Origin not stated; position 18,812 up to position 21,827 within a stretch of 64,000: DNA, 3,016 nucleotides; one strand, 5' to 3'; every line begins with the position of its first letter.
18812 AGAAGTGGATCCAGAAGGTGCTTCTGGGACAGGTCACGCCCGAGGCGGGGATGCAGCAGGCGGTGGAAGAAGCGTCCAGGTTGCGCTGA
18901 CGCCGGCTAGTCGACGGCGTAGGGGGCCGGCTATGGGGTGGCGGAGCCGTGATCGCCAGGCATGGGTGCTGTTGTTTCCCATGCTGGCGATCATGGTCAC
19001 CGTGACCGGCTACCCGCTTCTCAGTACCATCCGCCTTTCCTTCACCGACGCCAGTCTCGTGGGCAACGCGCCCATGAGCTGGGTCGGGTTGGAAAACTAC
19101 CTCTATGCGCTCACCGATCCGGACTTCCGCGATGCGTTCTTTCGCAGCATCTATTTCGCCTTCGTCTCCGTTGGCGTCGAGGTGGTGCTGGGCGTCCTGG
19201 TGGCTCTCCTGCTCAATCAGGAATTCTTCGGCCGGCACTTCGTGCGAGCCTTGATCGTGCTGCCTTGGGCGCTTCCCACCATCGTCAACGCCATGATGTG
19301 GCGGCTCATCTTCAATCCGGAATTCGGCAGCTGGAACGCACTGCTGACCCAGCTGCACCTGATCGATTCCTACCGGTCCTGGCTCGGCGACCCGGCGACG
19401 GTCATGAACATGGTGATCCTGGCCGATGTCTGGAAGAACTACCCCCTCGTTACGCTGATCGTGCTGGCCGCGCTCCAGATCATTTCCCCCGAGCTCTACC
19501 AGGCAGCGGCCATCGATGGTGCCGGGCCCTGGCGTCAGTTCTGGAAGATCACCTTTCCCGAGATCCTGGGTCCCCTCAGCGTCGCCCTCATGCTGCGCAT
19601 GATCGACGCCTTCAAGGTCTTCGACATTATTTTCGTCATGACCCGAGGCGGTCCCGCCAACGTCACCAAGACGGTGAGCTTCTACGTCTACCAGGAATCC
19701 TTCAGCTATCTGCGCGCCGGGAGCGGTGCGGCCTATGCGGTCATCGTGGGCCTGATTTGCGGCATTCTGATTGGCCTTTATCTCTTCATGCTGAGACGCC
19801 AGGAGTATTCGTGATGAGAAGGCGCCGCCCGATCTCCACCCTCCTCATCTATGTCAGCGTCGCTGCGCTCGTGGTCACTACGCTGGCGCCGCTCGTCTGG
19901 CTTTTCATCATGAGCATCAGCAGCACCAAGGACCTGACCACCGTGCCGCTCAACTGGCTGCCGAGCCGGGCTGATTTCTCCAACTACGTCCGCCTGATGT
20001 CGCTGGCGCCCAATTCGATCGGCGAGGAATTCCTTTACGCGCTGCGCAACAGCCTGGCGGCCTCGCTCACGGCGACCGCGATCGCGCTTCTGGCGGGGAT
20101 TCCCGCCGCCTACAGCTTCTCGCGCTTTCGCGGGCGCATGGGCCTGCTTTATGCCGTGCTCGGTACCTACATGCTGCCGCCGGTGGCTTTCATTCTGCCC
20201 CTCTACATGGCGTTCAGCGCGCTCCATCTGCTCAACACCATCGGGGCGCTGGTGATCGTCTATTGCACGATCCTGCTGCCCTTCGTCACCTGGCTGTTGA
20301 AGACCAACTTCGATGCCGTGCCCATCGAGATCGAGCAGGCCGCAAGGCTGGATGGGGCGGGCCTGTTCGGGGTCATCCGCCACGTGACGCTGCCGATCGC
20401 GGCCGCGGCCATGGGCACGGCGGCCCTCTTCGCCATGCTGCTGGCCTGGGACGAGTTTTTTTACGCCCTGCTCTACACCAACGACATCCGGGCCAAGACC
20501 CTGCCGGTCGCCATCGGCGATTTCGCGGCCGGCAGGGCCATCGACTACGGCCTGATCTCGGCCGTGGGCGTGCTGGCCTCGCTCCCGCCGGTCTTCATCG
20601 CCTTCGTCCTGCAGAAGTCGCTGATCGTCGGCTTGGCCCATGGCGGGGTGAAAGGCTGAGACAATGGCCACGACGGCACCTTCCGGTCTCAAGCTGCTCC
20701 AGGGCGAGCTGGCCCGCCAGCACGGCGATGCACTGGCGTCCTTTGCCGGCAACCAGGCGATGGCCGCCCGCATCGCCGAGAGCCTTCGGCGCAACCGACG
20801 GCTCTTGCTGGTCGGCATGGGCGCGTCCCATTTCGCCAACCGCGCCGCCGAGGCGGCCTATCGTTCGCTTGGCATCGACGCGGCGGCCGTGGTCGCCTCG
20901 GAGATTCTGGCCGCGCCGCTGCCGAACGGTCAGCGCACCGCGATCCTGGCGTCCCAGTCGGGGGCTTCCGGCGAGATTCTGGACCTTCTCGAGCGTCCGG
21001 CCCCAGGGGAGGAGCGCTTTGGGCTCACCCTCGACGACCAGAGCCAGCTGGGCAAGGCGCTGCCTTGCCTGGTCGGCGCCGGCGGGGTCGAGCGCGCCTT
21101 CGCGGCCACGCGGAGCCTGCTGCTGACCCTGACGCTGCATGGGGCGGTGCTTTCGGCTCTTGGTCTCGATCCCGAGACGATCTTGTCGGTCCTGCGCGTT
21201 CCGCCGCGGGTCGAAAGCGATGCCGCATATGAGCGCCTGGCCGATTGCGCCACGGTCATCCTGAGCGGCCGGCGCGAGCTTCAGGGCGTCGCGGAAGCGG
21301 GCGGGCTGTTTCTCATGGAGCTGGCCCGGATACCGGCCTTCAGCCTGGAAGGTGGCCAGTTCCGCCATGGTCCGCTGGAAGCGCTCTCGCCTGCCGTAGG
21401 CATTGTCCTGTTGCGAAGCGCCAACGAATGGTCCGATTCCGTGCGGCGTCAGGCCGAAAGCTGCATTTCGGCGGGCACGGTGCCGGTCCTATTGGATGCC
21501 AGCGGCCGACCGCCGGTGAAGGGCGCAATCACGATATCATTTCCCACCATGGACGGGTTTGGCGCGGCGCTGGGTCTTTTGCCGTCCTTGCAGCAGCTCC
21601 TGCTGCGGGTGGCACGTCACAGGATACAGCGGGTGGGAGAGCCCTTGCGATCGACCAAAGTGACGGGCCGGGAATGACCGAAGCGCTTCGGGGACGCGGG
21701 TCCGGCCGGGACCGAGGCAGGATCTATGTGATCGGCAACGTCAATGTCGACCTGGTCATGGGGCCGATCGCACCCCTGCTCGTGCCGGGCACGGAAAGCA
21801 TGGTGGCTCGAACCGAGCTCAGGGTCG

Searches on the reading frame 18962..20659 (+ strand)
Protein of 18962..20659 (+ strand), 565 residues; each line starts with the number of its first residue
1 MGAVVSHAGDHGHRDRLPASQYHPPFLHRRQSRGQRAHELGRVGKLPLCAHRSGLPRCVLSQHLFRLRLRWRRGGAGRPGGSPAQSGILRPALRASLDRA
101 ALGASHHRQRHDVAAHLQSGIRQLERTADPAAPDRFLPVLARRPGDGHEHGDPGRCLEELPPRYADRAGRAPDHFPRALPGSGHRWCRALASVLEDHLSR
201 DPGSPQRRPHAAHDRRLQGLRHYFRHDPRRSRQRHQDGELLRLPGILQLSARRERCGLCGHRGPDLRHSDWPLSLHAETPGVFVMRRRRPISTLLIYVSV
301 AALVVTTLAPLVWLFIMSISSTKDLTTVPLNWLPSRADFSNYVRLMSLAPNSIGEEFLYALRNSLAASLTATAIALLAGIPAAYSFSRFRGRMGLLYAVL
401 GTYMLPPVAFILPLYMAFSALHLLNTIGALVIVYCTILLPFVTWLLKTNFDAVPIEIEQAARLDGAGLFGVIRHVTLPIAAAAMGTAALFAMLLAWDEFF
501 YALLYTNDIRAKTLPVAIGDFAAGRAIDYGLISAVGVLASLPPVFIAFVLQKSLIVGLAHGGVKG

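Call 47: search_protein_families(library=pfam, proteins=[window:18962-20659:+], max_evalue=0.001)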
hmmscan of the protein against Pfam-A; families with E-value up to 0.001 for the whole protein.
window:18962-20659:+ (565 aa): 1 family
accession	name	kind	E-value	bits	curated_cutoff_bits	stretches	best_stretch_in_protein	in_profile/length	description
PF00528.27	BPD_transp_1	-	1.8e-09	38.1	26.4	1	376-553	2-177/184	Binding-protein-dependent transport system inner membrane component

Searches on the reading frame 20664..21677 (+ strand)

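Call 47: search_protein_families(library=pfam, proteins=[window:20664-21677:+], max_evalue=0.001)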
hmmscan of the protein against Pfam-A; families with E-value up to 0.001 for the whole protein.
window:20664-21677:+ (337 aa): 1 family
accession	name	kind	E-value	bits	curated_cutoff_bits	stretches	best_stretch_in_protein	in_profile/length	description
PF01380.27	SIS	-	3.9e-06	27.1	25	0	192-261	2-71/131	SIS domain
